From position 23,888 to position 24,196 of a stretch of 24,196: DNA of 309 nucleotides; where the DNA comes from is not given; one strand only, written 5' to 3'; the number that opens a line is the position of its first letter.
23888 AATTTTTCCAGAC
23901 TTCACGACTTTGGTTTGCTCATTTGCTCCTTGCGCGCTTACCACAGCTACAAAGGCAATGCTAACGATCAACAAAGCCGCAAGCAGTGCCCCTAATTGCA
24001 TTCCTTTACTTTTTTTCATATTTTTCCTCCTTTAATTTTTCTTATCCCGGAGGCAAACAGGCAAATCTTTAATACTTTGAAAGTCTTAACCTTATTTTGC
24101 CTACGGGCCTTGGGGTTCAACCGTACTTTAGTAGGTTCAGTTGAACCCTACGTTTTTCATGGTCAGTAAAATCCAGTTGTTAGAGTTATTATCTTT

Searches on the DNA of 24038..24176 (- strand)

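Call 47: build_rna_model(alignment_id=A5, structure=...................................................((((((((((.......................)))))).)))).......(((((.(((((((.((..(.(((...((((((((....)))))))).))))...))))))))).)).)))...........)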
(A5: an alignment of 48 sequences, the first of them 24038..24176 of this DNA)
Model R1 built from alignment A5 (48 sequences, 183 columns); structure: as given.
model positions 137; base pairs 35; branch points 1; effective number of sequences 4.23; information 0.59 bits per position. Calibrated on 0.2 Mb of random sequence (short: E-values are rough).
structure used (alignment columns):
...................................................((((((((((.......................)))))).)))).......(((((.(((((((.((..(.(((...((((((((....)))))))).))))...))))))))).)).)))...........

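Call 48: search_with_rna_model(model_id=R1, sources=[window, L012, L016, L018, L019, L021, L022, L023, L029, L031, L032, L033, L034, L035, L036, L037, L038, L039, L040, L041, L042, L043, L044, L045, L046, L048, L051, L052, L053, L054, L057, L058, L059, L060, L061, L062, L063, L064, L065, L066, L069, L070, L071, L073, L074, L024, L025, L030, L047, L050], max_evalue=1, make_alignment=true)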
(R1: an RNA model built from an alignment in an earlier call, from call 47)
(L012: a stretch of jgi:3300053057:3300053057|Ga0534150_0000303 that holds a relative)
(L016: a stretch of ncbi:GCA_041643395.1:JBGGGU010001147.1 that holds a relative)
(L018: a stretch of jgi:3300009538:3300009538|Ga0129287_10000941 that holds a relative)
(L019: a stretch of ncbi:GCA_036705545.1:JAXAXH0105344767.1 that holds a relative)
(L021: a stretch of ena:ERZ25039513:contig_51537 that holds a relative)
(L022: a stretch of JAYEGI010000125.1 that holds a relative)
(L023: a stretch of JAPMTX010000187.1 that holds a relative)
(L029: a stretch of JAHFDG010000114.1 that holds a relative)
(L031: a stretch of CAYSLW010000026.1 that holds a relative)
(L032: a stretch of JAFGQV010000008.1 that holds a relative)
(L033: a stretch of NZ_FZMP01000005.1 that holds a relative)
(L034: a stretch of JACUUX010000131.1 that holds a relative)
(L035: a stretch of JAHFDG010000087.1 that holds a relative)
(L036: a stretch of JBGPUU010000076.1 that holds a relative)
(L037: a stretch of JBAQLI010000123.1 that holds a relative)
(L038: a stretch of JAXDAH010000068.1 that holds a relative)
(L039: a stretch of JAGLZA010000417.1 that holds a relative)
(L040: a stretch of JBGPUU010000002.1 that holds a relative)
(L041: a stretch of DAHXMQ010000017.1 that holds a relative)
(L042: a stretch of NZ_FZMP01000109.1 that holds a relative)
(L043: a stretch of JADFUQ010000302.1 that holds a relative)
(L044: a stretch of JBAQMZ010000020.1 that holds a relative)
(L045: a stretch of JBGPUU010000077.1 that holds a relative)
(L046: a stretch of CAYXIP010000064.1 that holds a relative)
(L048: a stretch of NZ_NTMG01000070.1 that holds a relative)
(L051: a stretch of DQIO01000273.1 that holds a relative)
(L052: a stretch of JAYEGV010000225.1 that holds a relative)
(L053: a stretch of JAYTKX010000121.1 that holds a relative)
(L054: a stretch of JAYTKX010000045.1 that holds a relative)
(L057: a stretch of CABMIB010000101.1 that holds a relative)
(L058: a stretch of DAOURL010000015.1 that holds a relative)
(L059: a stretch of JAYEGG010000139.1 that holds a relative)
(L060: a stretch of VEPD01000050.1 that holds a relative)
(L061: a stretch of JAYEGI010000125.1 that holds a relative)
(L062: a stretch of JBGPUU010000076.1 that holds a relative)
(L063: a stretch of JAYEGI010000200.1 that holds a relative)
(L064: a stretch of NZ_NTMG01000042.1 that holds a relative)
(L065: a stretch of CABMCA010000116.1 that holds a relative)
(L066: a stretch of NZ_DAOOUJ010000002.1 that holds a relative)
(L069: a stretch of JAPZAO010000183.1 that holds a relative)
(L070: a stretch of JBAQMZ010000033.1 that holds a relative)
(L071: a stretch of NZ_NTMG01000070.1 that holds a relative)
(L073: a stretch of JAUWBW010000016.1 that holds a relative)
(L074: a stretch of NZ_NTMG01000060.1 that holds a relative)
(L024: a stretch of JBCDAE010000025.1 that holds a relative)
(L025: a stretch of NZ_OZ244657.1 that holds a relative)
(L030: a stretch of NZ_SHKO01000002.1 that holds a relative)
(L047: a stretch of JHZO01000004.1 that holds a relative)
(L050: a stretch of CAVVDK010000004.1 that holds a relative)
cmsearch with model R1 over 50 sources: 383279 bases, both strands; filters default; matches with E-value up to 1: 129.
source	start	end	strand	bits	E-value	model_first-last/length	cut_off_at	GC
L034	2092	2228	+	129.4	5.1e-43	1-137/137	no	0.51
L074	594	730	+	127.6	2.3e-42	1-137/137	no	0.46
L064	2065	2195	+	122.9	1e-40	1-137/137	no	0.5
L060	1173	1304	+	121.6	3e-40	1-137/137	no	0.5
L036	4014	4149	-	121.2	4.2e-40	1-137/137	no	0.48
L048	1757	1887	+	119.2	2.1e-39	1-137/137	no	0.5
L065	1364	1495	+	118.5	3.7e-39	1-137/137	no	0.49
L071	6166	6302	+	117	1.3e-38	1-137/137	no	0.45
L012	9841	9972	+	115.3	5.2e-38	1-137/137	no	0.48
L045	2119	2250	+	115.3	5.2e-38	1-137/137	no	0.48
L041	4423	4551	-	115.2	5.6e-38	1-137/137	no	0.49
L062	6552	6681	-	115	6.7e-38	1-137/137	no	0.49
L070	2726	2858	-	114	1.5e-37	1-137/137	no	0.49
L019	894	1022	+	113.3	2.8e-37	1-137/137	no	0.5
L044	5375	5507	-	113.2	3.1e-37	1-137/137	no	0.49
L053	1700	1831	+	111.2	1.6e-36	1-137/137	no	0.48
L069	709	847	+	111.1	1.6e-36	1-137/137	no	0.46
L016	5169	5301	+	110.8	2.1e-36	1-137/137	no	0.5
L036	1399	1529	-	110.6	2.4e-36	1-137/137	no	0.53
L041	2794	2921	-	109.8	5e-36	1-137/137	no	0.5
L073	2477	2620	+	109.2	7.7e-36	1-137/137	no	0.41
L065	6188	6320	+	108.4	1.5e-35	1-137/137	no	0.5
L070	166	303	-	107.6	2.9e-35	1-137/137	no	0.51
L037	111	243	-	107.5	3.2e-35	1-137/137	no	0.51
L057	3454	3587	+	107.4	3.5e-35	1-137/137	no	0.49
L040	5360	5488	-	107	4.7e-35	1-137/137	no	0.5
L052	4795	4936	-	106.7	6e-35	1-137/137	no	0.51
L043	1743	1887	+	105.6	1.5e-34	1-137/137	no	0.43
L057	6733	6865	+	104.9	2.7e-34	1-137/137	no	0.5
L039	320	463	-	104.3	4.4e-34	1-137/137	no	0.42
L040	7586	7720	-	101.5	4.5e-33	1-137/137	no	0.5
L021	2744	2879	+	100.8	7.9e-33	1-137/137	no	0.47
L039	3957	4103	-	100.5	1e-32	1-137/137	no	0.44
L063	1362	1504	+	100.2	1.3e-32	1-137/137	no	0.5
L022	4218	4359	+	98.8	3.8e-32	1-137/137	no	0.54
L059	3403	3544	+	97.7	9.9e-32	1-137/137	no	0.51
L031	95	234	-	96.2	3.3e-31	1-137/137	no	0.44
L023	5101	5232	+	95.5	6.2e-31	1-137/137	no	0.49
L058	4271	4413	+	95.2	7.4e-31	1-137/137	no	0.51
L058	6226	6368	+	95.2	7.5e-31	1-137/137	no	0.49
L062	5054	5183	-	94.8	1e-30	1-137/137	no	0.48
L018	8759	8893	+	91.8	1.2e-29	1-137/137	no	0.44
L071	3781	3909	+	91.3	1.8e-29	1-137/137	no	0.47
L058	1496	1636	+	90.5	3.5e-29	1-137/137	no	0.52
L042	1675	1808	-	90.5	3.6e-29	1-137/137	no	0.41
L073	3931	4081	+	88.5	1.8e-28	1-137/137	no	0.41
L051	4018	4158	+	87.3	5e-28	1-137/137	no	0.36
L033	2730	2863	+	86.3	1.2e-27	1-137/137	no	0.41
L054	2293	2430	-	85.7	1.8e-27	1-137/137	no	0.46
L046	7311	7446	-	84.9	3.6e-27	1-137/137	no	0.44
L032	2993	3137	-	84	7.7e-27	1-137/137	no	0.5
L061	870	1003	+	81.5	6e-26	1-137/137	no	0.52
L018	11952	12094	+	77.4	1.7e-24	1-137/137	no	0.42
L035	766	921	-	74.2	2.3e-23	1-137/137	no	0.41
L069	2197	2322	+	70.8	3.7e-22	1-137/137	no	0.47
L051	204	342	+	70.7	4e-22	1-137/137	no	0.41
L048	237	368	+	66.6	1.2e-20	1-137/137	no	0.43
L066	7096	7246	+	66.2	1.6e-20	1-137/137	no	0.36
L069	3701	3838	+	64.2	8.6e-20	1-137/137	no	0.45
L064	1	74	+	62.6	3.3e-19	63-137/137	5'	0.49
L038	1674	1822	+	57.6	1.8e-17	1-137/137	no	0.48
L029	3944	4054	+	42.4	5e-12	1-137/137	no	0.45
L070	176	237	+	28.6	4e-07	69-127/137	no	0.48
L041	2868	2902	+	25.3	6.1e-06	28-62/137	no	0.54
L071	6193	6227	-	25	7.5e-06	28-62/137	no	0.54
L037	187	221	+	24.4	1.2e-05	28-62/137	no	0.63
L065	1385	1419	-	23.4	2.7e-05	28-62/137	no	0.54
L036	4088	4122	+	23.4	2.8e-05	28-62/137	no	0.6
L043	1753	1827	-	23.2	3.3e-05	1-137/137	no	0.43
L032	2945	3074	+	22.8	4.6e-05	1-137/137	no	0.45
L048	1778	1812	-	22.5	5.8e-05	28-62/137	no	0.63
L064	2086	2120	-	22.5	5.8e-05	28-62/137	no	0.63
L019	892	979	-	22.4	6.2e-05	1-137/137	no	0.47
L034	2119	2153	-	22.2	7.6e-05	28-62/137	no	0.63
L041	4498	4532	+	22.2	7.6e-05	28-62/137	no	0.63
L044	5452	5486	+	21.7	0.00011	28-62/137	no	0.6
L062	6588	6687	+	21.7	0.00012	1-137/137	no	0.46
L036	1472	1506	+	21.6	0.00013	28-62/137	no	0.57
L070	2803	2837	+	21.6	0.00013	28-62/137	no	0.57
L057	3390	3532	-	21.5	0.00013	1-137/137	no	0.44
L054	2340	2436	+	21.3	0.00015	1-137/137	no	0.45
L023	5094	5178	-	21.3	0.00016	1-137/137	no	0.51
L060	1194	1228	-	21.1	0.00018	28-62/137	no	0.6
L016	5190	5227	-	20.8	0.00023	28-62/137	no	0.53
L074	621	655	-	20.3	0.00035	28-62/137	no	0.6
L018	8768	8840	-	20.3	0.00036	1-137/137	no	0.44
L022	4245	4280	-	20.1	0.00041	28-62/137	no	0.58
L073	3948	4021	-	20.1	0.00044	1-137/137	no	0.49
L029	3949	4019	-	19.9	0.00049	1-137/137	no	0.42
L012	9862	9896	-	19.9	0.0005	28-62/137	no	0.6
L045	2140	2174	-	19.9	0.0005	28-62/137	no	0.6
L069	2253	2314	-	19.8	0.00053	67-128/137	no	0.5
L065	6210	6244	-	19.7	0.0006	28-62/137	no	0.6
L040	5435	5468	+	19.5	0.00072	28-62/137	no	0.53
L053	1720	1754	-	19.3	0.0008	28-62/137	no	0.6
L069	737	771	-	18.9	0.0012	28-62/137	no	0.54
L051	4018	4125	-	18.3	0.0018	1-137/137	no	0.36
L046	7370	7441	+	18.2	0.002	1-137/137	no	0.42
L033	2735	2805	-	18.2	0.0021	1-137/137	no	0.44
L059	3430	3466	-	18.1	0.0022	28-62/137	no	0.54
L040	7548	7664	+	17.9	0.0026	1-137/137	no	0.39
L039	3967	4028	+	17.3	0.0042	69-127/137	no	0.5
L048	290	391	-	17.1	0.0049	1-137/137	no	0.42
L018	11290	11390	+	16.8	0.0065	1-137/137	no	0.36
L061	890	923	-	16.6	0.0074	29-61/137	no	0.56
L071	3831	3934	-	16.4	0.0091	1-137/137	no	0.39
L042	1732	1803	+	16.4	0.0092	1-137/137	no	0.44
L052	4873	4909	+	16.1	0.011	28-62/137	no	0.54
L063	1389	1425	-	16.1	0.011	28-62/137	no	0.54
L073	2494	2591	-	16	0.012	1-137/137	no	0.39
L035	848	885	+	15.8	0.015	28-62/137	no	0.58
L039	373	446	+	15.4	0.02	1-137/137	no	0.46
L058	1523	1558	-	15.2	0.025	28-62/137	no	0.58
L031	172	207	+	14.7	0.035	28-62/137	no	0.58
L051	228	260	-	14.7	0.035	30-60/137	no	0.48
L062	5004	5132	+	14.4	0.046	1-137/137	no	0.4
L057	6727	6811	-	13.6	0.086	1-137/137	no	0.51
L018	11976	12012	-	13.2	0.12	28-62/137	no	0.51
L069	3729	3761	-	12.2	0.27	29-61/137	no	0.55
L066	7123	7191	-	12.1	0.31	1-137/137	no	0.46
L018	11316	11344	-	11.9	0.37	31-59/137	no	0.38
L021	2810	2871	-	11.6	0.44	66-128/137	no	0.52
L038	1712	1746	-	11.1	0.71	28-62/137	no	0.57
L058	4299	4334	-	11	0.72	29-61/137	no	0.58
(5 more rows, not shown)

Alignment A6: 129 matches aligned to the model, 243 columns, each read 5' to 3' on its own strand. Consensus structure (alignment columns), stored with it:
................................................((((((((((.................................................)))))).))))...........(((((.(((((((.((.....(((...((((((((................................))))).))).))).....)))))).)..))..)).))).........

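Call 49: search_with_rna_model(model_id=R1, sources=[window, L016, L018, L019, L021, L022, L023, L031, L032, L033, L034, L035, L036, L037, L038, L039, L040, L041, L042, L043, L044, L045, L046, L048, L051, L052, L053, L054, L057, L058, L059, L060, L061, L062, L063, L064, L065, L066, L069, L070, L071, L073, L074], max_evalue=1e-15, make_alignment=true)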
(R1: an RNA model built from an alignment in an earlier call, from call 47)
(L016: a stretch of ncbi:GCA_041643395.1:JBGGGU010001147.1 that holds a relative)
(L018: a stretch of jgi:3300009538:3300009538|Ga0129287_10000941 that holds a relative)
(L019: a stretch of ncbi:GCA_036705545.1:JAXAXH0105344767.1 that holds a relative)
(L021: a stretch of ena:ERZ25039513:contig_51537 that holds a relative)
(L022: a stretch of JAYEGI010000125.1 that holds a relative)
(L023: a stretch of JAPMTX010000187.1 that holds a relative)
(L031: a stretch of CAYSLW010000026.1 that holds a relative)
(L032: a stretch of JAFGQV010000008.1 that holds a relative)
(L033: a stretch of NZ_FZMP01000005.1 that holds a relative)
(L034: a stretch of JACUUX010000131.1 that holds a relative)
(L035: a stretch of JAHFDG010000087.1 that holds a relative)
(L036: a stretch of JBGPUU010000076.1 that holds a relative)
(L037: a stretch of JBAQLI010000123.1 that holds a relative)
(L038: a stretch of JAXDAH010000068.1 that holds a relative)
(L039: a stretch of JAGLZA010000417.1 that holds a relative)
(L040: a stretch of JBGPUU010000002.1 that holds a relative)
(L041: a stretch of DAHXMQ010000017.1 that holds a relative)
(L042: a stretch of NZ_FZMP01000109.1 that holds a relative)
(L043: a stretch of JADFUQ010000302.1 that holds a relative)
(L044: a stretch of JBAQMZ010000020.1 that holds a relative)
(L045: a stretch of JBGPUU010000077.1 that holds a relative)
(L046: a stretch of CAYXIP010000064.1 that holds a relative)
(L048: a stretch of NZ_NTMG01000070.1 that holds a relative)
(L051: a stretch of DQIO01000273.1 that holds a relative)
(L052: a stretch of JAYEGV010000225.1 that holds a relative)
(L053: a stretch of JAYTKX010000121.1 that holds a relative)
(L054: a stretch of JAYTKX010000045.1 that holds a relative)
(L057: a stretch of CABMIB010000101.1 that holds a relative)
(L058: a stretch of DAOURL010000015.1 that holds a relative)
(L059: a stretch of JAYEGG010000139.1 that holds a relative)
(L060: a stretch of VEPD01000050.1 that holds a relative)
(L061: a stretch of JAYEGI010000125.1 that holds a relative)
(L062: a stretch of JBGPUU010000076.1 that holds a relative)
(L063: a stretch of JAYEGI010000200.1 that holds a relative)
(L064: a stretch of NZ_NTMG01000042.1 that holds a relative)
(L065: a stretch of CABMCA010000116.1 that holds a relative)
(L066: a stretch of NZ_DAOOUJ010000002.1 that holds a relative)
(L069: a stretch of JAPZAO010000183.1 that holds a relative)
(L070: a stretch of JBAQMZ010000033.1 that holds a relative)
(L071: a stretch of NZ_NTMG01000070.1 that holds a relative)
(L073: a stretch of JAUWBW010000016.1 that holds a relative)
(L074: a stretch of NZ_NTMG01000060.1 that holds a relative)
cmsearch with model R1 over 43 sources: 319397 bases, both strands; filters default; matches with E-value up to 1e-15: 62.
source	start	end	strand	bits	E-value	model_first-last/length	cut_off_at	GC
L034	2092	2228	+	129.4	4.2e-43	1-137/137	no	0.51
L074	594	730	+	127.6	1.9e-42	1-137/137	no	0.46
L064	2065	2195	+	122.9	8.7e-41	1-137/137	no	0.5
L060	1173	1304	+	121.6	2.5e-40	1-137/137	no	0.5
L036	4014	4149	-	121.2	3.5e-40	1-137/137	no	0.48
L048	1757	1887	+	119.2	1.8e-39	1-137/137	no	0.5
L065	1364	1495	+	118.5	3.1e-39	1-137/137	no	0.49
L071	6166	6302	+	117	1.1e-38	1-137/137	no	0.45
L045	2119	2250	+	115.3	4.3e-38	1-137/137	no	0.48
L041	4423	4551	-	115.2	4.7e-38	1-137/137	no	0.49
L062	6552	6681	-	115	5.6e-38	1-137/137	no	0.49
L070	2726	2858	-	114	1.3e-37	1-137/137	no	0.49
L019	894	1022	+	113.3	2.3e-37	1-137/137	no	0.5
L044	5375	5507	-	113.2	2.6e-37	1-137/137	no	0.49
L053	1700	1831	+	111.2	1.3e-36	1-137/137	no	0.48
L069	709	847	+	111.1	1.4e-36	1-137/137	no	0.46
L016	5169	5301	+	110.8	1.7e-36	1-137/137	no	0.5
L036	1399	1529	-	110.6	2e-36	1-137/137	no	0.53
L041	2794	2921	-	109.8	4.1e-36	1-137/137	no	0.5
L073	2477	2620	+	109.2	6.4e-36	1-137/137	no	0.41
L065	6188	6320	+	108.4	1.3e-35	1-137/137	no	0.5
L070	166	303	-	107.6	2.4e-35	1-137/137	no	0.51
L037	111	243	-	107.5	2.7e-35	1-137/137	no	0.51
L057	3454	3587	+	107.4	3e-35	1-137/137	no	0.49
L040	5360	5488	-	107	4e-35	1-137/137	no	0.5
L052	4795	4936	-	106.7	5e-35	1-137/137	no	0.51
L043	1743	1887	+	105.6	1.2e-34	1-137/137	no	0.43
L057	6733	6865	+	104.9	2.3e-34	1-137/137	no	0.5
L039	320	463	-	104.3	3.7e-34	1-137/137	no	0.42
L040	7586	7720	-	101.5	3.8e-33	1-137/137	no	0.5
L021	2744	2879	+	100.8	6.6e-33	1-137/137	no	0.47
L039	3957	4103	-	100.5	8.5e-33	1-137/137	no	0.44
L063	1362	1504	+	100.2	1.1e-32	1-137/137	no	0.5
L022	4218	4359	+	98.8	3.2e-32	1-137/137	no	0.54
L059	3403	3544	+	97.7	8.3e-32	1-137/137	no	0.51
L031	95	234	-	96.2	2.7e-31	1-137/137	no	0.44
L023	5101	5232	+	95.5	5.2e-31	1-137/137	no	0.49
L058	4271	4413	+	95.2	6.2e-31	1-137/137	no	0.51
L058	6226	6368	+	95.2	6.3e-31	1-137/137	no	0.49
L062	5054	5183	-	94.8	8.7e-31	1-137/137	no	0.48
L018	8759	8893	+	91.8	1e-29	1-137/137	no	0.44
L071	3781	3909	+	91.3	1.5e-29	1-137/137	no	0.47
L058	1496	1636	+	90.5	2.9e-29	1-137/137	no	0.52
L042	1675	1808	-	90.5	3e-29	1-137/137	no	0.41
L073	3931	4081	+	88.5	1.5e-28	1-137/137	no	0.41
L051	4018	4158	+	87.3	4.2e-28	1-137/137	no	0.36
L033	2730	2863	+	86.3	9.7e-28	1-137/137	no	0.41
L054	2293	2430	-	85.7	1.5e-27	1-137/137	no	0.46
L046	7311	7446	-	84.9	3e-27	1-137/137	no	0.44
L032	2993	3137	-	84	6.4e-27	1-137/137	no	0.5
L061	870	1003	+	81.5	5e-26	1-137/137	no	0.52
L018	11952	12094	+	77.4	1.4e-24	1-137/137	no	0.42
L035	766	921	-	74.2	1.9e-23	1-137/137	no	0.41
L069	2197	2322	+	70.8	3.1e-22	1-137/137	no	0.47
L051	204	342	+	70.7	3.3e-22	1-137/137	no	0.41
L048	237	368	+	66.6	9.9e-21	1-137/137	no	0.43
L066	7096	7246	+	66.2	1.4e-20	1-137/137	no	0.36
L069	3701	3838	+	64.2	7.1e-20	1-137/137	no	0.45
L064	1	74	+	62.6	2.7e-19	63-137/137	5'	0.49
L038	1674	1822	+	57.6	1.5e-17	1-137/137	no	0.48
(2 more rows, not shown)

Alignment A7: 62 matches aligned to the model, 180 columns, each read 5' to 3' on its own strand. Consensus structure (alignment columns), stored with it:
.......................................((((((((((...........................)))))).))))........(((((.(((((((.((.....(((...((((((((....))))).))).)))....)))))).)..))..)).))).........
